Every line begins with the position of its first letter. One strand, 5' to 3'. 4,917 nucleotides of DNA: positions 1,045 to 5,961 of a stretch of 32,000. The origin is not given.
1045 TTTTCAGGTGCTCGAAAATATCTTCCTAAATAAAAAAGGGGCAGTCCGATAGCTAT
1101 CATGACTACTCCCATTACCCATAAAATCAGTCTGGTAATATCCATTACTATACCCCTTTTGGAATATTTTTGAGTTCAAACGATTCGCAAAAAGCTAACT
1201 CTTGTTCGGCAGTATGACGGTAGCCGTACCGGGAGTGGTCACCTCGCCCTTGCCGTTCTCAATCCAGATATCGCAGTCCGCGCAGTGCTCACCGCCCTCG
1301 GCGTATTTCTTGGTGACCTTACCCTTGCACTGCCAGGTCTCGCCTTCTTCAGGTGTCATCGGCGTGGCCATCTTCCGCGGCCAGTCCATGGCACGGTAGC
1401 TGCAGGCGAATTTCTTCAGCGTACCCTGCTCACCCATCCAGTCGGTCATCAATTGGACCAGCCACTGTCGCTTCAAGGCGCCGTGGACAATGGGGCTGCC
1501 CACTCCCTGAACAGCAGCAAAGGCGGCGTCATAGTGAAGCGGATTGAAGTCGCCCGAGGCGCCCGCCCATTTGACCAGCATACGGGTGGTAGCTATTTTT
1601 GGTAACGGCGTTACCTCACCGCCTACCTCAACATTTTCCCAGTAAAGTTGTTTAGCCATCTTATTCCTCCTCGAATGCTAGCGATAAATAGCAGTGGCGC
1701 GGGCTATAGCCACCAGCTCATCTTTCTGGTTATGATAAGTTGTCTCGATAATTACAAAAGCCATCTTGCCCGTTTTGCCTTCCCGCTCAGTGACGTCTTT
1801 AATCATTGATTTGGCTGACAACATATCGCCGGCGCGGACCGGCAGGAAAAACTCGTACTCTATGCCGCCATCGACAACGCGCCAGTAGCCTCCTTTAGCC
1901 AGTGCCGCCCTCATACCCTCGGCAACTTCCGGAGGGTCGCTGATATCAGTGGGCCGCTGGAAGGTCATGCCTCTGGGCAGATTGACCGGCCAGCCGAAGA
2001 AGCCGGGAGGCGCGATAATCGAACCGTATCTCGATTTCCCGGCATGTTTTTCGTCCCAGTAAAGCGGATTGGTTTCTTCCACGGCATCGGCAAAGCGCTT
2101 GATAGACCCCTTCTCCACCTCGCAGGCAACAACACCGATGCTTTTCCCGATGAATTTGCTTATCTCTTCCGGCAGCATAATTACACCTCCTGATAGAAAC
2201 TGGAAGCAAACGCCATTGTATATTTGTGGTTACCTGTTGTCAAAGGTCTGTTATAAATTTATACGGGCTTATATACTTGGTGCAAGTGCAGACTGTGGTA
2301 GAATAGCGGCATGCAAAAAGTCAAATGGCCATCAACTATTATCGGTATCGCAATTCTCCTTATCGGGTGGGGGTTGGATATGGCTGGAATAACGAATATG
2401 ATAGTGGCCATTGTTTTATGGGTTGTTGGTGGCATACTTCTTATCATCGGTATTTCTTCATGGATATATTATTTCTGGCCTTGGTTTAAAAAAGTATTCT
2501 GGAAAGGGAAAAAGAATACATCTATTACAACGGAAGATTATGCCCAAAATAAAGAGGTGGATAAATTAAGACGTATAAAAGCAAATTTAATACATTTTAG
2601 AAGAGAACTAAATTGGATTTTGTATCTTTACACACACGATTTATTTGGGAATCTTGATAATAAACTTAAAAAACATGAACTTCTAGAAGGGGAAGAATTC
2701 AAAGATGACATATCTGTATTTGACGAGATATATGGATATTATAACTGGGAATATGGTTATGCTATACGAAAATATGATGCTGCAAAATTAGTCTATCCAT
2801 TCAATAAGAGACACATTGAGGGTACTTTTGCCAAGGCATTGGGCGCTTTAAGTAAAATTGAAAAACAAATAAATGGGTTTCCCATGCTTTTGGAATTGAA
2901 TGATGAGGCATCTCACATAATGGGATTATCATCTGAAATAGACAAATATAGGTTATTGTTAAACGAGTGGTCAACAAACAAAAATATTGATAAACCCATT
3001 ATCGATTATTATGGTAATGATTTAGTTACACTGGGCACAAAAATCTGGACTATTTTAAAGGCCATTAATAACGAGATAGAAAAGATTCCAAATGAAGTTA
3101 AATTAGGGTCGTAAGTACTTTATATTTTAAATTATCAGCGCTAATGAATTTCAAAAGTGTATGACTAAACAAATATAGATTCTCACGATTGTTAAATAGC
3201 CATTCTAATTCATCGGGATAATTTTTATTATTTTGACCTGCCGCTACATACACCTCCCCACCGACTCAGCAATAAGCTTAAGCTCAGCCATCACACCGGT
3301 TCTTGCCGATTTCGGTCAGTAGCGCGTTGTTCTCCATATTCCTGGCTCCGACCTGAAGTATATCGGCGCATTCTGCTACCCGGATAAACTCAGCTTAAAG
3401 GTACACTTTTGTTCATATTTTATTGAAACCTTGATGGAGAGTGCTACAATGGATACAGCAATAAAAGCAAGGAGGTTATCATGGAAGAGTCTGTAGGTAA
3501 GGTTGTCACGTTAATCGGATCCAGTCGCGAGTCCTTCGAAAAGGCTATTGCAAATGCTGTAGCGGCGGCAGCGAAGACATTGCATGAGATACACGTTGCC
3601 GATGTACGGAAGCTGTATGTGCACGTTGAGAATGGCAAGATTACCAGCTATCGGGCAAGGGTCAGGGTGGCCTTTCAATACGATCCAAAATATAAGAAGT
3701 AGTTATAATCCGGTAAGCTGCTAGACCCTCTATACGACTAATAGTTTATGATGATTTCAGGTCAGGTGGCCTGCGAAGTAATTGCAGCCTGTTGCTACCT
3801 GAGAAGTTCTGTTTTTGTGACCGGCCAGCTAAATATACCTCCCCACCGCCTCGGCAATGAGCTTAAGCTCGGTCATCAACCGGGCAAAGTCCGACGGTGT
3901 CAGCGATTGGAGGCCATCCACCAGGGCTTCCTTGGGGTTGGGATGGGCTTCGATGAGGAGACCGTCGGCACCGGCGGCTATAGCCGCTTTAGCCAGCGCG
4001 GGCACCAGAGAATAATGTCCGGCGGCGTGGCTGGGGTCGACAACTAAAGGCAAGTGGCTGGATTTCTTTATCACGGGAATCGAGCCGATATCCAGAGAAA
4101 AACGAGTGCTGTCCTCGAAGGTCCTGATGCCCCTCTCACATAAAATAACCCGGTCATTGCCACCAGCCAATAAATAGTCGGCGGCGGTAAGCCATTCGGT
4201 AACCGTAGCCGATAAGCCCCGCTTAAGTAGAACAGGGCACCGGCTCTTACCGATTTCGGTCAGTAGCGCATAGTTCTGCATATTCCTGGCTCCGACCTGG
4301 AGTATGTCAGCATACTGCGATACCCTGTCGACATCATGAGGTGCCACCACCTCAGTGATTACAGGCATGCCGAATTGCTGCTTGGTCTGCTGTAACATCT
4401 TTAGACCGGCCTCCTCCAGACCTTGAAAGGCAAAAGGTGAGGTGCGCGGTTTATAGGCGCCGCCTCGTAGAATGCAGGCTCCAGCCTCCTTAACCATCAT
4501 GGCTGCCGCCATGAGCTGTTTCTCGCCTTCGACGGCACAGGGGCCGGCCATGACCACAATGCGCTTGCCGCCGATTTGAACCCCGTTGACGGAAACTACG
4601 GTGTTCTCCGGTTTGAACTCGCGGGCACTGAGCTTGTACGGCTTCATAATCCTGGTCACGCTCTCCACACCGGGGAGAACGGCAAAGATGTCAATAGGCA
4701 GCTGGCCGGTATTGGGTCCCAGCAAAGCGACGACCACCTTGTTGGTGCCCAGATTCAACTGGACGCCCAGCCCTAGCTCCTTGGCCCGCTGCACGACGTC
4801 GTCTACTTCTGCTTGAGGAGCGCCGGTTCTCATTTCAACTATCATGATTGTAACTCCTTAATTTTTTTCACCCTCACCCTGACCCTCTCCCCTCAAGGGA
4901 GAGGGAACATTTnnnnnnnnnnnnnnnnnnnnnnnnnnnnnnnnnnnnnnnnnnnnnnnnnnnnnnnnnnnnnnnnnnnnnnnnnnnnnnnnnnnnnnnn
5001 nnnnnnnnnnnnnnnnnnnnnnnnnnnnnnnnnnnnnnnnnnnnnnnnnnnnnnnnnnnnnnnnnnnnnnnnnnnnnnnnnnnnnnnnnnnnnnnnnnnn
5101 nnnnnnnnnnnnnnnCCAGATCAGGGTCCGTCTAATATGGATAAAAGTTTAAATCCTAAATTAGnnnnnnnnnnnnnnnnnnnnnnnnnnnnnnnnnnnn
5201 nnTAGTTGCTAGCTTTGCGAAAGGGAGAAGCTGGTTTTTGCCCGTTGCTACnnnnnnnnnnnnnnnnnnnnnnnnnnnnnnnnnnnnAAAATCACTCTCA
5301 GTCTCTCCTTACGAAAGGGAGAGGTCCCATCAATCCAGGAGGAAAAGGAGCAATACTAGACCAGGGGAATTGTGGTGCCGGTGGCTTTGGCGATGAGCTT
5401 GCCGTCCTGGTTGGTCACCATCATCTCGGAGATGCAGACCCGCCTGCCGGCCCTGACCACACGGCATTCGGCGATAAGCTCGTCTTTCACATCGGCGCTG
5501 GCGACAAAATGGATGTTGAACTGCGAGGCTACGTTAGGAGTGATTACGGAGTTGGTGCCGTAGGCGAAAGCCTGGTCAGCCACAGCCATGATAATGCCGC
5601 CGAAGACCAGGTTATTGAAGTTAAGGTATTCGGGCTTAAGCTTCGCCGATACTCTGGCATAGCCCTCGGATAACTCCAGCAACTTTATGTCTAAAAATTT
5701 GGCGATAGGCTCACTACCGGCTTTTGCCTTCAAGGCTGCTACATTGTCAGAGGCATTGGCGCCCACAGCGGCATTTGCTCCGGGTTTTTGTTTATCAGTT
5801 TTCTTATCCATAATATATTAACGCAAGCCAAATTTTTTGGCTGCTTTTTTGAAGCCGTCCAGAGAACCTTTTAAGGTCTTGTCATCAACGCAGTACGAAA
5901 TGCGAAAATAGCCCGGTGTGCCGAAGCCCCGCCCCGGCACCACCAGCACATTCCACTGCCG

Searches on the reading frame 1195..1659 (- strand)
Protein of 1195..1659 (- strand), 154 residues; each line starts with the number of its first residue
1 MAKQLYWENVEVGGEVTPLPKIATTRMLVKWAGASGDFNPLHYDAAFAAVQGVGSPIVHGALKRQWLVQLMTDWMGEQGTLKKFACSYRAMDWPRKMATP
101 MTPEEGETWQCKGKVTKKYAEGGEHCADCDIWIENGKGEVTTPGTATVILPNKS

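Call 43: search_protein_families(library=pfam, proteins=[window:1195-1659:-], max_evalue=0.0001)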
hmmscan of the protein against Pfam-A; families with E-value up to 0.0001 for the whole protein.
window:1195-1659:- (154 aa): 1 family
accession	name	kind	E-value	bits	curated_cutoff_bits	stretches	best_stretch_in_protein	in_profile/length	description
PF01575.25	MaoC_dehydratas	-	8.3e-11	42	27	1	23-89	18-86/123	MaoC like domain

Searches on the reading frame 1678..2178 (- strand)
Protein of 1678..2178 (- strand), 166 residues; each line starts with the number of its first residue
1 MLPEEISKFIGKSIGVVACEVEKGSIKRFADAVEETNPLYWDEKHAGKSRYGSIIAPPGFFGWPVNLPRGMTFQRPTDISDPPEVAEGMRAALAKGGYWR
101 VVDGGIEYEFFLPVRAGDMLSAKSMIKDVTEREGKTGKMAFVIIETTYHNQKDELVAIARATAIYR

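Call 43: search_protein_families(library=pfam, proteins=[window:1678-2178:-], max_evalue=0.0001)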
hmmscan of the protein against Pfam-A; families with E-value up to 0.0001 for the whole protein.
window:1678-2178:- (166 aa): 1 family
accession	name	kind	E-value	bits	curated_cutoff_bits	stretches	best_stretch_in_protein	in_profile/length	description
PF13452.11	FAS1_DH_region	-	8.5e-30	104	22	1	9-157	2-130/132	FAS1-like, dehydratase domain region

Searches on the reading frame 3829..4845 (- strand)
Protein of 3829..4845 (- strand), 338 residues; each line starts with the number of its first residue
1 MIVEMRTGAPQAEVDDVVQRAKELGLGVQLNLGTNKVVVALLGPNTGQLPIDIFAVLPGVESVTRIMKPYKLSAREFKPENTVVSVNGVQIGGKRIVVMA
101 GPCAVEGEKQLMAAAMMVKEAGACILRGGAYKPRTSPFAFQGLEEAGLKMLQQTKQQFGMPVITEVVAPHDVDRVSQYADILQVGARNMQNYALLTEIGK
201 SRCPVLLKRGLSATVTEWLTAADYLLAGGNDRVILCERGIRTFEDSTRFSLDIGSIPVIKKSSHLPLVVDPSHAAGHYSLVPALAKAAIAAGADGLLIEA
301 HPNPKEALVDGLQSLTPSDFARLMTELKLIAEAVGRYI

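Call 43: search_protein_families(library=pfam, proteins=[window:3829-4845:-], max_evalue=0.0001)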
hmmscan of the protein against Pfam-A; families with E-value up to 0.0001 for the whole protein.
window:3829-4845:- (338 aa): 3 families
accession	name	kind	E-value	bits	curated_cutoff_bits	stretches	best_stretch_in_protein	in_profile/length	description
PF00793.26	DAHP_synth_1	-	8.4e-76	254.9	25.5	1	85-327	5-264/270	DAHP synthetase I family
PF18152.6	DAHP_snth_FXD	-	6.5e-14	51.9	27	1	1-68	1-67/67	DAHP synthase ferredoxin-like domain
PF03102.20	NeuB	-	1.3e-06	28.5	22.1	1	143-336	53-238/241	NeuB family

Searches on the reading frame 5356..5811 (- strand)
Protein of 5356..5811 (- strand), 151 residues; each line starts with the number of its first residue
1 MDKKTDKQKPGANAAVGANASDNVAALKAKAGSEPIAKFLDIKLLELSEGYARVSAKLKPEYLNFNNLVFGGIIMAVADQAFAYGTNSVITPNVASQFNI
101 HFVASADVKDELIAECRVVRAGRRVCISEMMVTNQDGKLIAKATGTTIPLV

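Call 43: search_protein_families(library=pfam, proteins=[window:5356-5811:-], max_evalue=0.0001)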
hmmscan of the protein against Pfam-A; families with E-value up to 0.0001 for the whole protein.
window:5356-5811:- (151 aa): 2 families
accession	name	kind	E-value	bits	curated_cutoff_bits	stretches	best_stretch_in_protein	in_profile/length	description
PF03061.28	4HBT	-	3e-13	50.3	20.6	1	67-140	2-78/79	Thioesterase superfamily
PF13622.12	4HBT_3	-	2.4e-07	31.4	24.3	1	66-147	9-82/83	Acyl-CoA thioesterase N-terminal domain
